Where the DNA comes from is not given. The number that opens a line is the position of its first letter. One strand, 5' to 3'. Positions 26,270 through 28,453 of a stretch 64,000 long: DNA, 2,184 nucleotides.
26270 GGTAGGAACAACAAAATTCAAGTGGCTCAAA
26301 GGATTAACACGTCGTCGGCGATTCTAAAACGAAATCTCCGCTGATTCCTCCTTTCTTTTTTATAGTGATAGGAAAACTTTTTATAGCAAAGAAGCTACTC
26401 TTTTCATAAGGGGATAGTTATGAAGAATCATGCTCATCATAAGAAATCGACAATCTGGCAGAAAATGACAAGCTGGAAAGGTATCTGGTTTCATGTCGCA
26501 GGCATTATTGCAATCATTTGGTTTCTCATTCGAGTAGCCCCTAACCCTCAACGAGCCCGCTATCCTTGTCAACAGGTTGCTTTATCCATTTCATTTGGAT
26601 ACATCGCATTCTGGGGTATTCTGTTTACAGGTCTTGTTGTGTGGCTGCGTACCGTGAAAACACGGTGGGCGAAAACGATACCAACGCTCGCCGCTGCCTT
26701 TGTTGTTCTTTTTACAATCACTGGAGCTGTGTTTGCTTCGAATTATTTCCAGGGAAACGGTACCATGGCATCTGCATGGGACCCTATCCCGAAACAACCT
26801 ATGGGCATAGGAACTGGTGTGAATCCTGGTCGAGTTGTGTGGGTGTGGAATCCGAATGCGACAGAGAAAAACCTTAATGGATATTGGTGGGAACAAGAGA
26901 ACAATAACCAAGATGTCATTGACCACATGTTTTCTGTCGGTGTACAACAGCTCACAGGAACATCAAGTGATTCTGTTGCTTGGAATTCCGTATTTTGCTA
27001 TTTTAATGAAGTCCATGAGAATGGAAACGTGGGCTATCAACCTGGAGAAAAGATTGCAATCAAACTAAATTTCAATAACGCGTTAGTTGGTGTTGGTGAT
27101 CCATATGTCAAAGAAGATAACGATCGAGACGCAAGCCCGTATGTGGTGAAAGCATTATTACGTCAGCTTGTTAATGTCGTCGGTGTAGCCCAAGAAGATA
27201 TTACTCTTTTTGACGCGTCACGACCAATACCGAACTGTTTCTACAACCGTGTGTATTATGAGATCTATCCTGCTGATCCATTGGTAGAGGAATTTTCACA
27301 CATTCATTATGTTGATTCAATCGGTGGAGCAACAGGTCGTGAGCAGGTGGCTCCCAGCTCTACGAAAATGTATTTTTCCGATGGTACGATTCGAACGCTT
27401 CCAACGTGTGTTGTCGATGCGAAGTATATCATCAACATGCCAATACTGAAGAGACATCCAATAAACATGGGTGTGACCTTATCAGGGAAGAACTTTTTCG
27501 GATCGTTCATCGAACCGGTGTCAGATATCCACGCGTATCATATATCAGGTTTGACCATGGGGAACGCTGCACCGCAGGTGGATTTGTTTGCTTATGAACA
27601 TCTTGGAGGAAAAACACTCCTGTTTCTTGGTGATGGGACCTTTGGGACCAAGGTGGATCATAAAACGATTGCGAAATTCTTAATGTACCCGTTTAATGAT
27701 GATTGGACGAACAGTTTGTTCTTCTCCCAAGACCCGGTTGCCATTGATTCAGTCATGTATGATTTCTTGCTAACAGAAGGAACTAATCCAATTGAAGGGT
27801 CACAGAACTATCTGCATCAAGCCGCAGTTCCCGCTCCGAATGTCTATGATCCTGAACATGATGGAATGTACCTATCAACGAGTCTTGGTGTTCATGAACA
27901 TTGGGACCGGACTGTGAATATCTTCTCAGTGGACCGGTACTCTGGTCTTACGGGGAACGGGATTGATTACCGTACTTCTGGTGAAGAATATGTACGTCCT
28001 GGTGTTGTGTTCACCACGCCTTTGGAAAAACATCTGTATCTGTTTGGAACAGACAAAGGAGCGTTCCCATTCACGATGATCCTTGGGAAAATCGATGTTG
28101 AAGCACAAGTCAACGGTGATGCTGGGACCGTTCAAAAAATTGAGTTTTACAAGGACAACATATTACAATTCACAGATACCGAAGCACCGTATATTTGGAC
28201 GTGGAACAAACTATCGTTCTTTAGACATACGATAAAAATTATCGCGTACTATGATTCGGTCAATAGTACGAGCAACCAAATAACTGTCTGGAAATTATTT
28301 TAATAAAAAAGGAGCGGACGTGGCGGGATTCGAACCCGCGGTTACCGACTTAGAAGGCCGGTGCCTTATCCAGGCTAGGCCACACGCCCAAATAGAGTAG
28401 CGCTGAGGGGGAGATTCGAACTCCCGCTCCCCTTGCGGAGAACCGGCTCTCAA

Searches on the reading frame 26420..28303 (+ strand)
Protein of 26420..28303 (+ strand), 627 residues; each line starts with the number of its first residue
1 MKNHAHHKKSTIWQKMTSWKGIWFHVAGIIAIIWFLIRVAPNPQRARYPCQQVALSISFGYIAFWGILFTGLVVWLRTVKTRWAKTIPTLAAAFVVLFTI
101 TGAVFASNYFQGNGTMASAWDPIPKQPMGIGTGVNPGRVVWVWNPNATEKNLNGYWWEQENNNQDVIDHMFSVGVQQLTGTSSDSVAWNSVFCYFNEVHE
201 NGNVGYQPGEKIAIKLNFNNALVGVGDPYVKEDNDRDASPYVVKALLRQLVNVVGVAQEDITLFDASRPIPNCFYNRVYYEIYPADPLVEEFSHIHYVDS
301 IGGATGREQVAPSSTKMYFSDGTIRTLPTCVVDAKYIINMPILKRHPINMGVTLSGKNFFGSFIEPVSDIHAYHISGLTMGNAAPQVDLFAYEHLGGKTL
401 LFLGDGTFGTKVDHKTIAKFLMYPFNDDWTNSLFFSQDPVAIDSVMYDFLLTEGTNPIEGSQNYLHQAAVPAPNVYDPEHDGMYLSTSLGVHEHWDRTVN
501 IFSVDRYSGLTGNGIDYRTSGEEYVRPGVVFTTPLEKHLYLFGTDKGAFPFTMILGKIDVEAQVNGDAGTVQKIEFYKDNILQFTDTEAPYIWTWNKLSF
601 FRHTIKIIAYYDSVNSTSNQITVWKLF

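Call 30: search_protein_families(library=pfam, proteins=[window:26420-28303:+], max_evalue=0.00001)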
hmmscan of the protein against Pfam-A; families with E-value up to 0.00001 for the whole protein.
window:26420-28303:+ (627 aa): 2 families
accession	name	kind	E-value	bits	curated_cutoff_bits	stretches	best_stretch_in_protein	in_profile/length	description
PF17957.7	Big_7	-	2.6e-09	38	24.1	1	556-623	18-70/70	Bacterial Ig domain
PF04015.17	DUF362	-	1.5e-07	32.1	24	1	319-448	87-200/200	Domain of unknown function (DUF362)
